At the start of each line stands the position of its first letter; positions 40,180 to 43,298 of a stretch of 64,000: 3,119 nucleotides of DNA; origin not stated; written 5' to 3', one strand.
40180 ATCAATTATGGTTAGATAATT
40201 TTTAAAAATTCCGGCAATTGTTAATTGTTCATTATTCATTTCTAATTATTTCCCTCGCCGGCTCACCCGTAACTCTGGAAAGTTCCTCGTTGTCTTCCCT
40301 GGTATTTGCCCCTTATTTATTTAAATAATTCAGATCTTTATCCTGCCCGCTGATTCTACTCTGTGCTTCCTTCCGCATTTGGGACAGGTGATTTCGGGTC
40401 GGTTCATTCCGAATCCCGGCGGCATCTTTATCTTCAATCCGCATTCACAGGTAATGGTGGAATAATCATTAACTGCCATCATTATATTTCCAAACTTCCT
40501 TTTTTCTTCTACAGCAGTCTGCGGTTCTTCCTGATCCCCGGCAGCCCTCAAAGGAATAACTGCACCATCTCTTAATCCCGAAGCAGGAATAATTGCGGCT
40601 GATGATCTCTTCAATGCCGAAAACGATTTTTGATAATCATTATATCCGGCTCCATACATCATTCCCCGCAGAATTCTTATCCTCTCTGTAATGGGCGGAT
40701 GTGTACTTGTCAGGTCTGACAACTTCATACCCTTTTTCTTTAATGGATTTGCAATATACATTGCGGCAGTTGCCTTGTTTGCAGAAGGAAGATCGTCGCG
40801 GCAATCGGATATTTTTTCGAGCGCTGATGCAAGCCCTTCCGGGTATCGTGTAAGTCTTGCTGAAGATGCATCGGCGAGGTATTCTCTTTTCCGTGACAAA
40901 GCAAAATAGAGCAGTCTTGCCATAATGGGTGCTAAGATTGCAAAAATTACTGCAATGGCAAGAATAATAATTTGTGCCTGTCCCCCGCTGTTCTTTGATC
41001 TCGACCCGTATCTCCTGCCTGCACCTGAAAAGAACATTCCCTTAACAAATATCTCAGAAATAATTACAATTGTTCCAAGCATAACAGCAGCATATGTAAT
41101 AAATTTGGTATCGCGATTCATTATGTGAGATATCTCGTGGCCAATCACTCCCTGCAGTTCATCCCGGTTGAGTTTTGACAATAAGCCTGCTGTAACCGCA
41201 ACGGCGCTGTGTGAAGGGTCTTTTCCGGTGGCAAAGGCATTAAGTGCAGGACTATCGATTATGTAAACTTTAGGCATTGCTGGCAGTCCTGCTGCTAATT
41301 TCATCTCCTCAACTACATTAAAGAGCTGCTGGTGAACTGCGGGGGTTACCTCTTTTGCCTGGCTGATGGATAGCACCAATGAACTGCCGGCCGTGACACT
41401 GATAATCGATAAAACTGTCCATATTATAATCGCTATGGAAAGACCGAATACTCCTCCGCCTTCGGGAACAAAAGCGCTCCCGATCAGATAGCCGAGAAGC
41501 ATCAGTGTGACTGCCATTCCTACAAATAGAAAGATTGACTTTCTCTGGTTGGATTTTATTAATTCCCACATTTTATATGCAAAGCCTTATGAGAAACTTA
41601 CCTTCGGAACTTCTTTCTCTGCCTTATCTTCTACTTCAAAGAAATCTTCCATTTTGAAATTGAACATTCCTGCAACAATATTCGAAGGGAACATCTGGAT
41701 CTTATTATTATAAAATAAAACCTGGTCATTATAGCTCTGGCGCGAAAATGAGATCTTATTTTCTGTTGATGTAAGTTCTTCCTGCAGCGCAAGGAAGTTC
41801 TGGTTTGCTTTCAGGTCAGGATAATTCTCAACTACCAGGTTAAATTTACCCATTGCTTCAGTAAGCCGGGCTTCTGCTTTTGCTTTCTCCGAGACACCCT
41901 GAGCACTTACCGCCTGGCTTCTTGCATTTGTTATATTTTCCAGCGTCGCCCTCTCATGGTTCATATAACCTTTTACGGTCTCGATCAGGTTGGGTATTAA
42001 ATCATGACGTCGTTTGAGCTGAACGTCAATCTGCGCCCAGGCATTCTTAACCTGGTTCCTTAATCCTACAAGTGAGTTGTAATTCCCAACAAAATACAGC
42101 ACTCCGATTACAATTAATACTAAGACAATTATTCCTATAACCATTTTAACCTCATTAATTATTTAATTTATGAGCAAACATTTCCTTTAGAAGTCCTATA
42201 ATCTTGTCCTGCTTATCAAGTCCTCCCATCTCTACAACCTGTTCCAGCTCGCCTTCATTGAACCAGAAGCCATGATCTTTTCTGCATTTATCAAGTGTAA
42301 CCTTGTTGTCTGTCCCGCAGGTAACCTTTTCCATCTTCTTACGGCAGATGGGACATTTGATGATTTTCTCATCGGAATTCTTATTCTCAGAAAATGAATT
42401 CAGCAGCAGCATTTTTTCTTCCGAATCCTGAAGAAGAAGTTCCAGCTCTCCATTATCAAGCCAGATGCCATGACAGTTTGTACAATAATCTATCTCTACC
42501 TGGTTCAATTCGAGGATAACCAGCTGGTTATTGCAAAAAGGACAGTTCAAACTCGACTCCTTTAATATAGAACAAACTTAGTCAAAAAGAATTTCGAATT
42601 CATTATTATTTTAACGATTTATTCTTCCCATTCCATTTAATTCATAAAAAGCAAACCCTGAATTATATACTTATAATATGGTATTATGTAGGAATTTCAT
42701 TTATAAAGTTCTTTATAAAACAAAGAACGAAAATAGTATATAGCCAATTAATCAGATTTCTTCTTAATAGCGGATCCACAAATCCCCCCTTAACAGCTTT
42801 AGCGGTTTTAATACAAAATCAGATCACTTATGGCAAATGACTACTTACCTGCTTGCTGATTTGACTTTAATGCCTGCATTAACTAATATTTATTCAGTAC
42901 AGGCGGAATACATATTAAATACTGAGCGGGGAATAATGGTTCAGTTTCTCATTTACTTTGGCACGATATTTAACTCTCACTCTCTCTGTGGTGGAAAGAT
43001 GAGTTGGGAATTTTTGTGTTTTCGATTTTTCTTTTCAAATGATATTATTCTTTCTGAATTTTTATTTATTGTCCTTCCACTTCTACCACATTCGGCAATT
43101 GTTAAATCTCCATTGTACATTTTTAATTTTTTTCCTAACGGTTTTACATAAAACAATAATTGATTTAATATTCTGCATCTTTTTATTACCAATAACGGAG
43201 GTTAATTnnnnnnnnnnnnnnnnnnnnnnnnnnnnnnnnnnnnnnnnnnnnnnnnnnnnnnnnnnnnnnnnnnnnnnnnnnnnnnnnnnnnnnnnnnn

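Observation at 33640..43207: Three copies of a conserved sigma70-like promoter plus ~320-nt leader in front of T9SS cargo genes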

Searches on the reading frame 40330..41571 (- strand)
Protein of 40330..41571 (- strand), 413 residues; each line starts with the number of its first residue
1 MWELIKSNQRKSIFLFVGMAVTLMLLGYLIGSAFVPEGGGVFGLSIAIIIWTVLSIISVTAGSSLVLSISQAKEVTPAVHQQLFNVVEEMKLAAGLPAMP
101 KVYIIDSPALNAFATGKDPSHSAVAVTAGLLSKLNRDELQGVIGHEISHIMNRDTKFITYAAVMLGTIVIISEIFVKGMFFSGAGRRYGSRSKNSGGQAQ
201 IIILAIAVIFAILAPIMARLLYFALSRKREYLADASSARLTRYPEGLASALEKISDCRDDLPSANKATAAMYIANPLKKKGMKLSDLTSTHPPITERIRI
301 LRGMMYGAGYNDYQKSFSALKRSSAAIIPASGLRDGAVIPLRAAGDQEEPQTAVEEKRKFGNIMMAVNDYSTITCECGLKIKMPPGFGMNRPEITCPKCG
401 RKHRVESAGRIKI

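Call 8: search_protein_families(library=pfam, proteins=[window:40330-41571:-], max_evalue=0.01)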
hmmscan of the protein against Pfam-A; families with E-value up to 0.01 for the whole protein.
window:40330-41571:- (413 aa): 2 families
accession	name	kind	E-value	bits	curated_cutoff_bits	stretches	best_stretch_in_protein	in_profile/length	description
PF01435.24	Peptidase_M48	-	1.2e-32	113.7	20.3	1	80-303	4-184/186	Peptidase family M48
PF05569.17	Peptidase_M56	-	0.0048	16.6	31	0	48-161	103-215/296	BlaR1 peptidase M56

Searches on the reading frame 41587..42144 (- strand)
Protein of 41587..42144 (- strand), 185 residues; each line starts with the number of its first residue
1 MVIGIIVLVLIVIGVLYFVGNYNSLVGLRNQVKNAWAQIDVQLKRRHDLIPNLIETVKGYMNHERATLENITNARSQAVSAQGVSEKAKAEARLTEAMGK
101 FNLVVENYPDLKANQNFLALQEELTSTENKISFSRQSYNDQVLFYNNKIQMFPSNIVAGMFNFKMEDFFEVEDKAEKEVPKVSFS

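Call 8: search_protein_families(library=pfam, proteins=[window:41587-42144:-], max_evalue=0.01)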
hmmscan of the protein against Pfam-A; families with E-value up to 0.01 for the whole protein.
window:41587-42144:- (185 aa): 1 family
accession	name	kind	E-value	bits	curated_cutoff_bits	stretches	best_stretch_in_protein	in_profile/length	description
PF04011.17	LemA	-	3.7e-63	212.3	26.2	1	35-184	1-149/149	LemA family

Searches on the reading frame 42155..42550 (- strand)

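Call 8: search_protein_families(library=pfam, proteins=[window:42155-42550:-], max_evalue=0.01)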
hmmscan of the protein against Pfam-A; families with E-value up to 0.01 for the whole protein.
window:42155-42550:- (131 aa): 2 families
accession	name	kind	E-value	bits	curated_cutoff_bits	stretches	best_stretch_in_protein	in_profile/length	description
PF13453.11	Zn_ribbon_TFIIB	-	2.5e-22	78.4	22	2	2-41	1-40/41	Transcription factor zinc-finger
PF01197.23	Ribosomal_L31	-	5.1e-05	23.8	27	0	64-103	14-49/65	Ribosomal protein L31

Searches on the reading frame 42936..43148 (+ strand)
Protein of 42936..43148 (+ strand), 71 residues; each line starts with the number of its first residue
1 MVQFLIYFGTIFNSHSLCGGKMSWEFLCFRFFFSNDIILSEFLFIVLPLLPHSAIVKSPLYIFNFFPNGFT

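Call 59: search_protein_families(library=pfam, proteins=[window:42936-43148:+], max_evalue=1)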
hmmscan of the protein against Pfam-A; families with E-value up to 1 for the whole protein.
seq(71 aa): 0 families

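Call 60: search_protein_families(library=ncbifam, proteins=[window:42936-43148:+], max_evalue=1)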
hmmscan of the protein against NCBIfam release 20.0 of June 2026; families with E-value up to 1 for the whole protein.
seq(71 aa): 0 families

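Call 91: search_protein_representatives(alignment_id=A4)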
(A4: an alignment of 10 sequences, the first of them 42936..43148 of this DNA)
Query: 10 sequences, 88 profile positions. Proteins with E-value up to 0.001 (for the whole library): 16; up to 1e-10: 7; up to 1e-30: 0. The best 16 are listed.
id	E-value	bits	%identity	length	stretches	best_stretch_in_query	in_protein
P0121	3.8e-25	104.6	-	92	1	1-88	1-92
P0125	2.5e-21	92.4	-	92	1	1-88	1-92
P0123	2.2e-19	86.1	-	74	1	1-88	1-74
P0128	3.2e-17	79.2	-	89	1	1-88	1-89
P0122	5.3e-17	78.5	-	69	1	10-88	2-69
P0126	1.1e-12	64.7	-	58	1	34-88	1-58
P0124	1.3e-12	64.5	-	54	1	34-88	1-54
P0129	2.2e-09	54.1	-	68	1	16-88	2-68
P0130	9.0e-09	52.1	-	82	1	1-88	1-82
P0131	4.1e-08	50.0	-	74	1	34-88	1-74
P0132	2.0e-07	47.8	-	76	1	1-88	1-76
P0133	2.8e-07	47.3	-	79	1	9-88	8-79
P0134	4.3e-07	46.7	-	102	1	13-88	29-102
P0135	2.6e-05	41.1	-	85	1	11-88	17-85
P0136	2.9e-05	40.9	-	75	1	12-88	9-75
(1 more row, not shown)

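Call 96: predict_structure(alignment_id=A4)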
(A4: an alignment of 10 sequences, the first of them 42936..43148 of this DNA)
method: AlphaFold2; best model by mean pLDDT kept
length: 71 residues; sequences in the alignment: 10
mean_pLDDT: 53.2   pTM: 0.25
mean pLDDT of the five models: 53.2, 50.3, 49.4, 48.0, 47.2
residues with pLDDT >= 90: 0; 70-90: 0; 50-70: 51; < 50: 20
segments of 3 or more residues with pLDDT < 50: 17-20, 56-59, 61-66, 69-71
pLDDT, mean of each block of 10 residues (from residue 1): 62 53 53 55 58 46 46 40
secondary structure, 60 per line:
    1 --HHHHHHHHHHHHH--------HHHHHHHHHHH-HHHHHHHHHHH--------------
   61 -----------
elements in order: H3-15 H24-34 H36-46
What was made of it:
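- AlphaFold gives no confident fold, pLDDT 53 (call 96).
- Tried and rejected: AlphaFold2 of the 71-aa form gave pLDDT 53 and pTM 0.25, which is uninformative (call 96), so no fold search was attempted.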
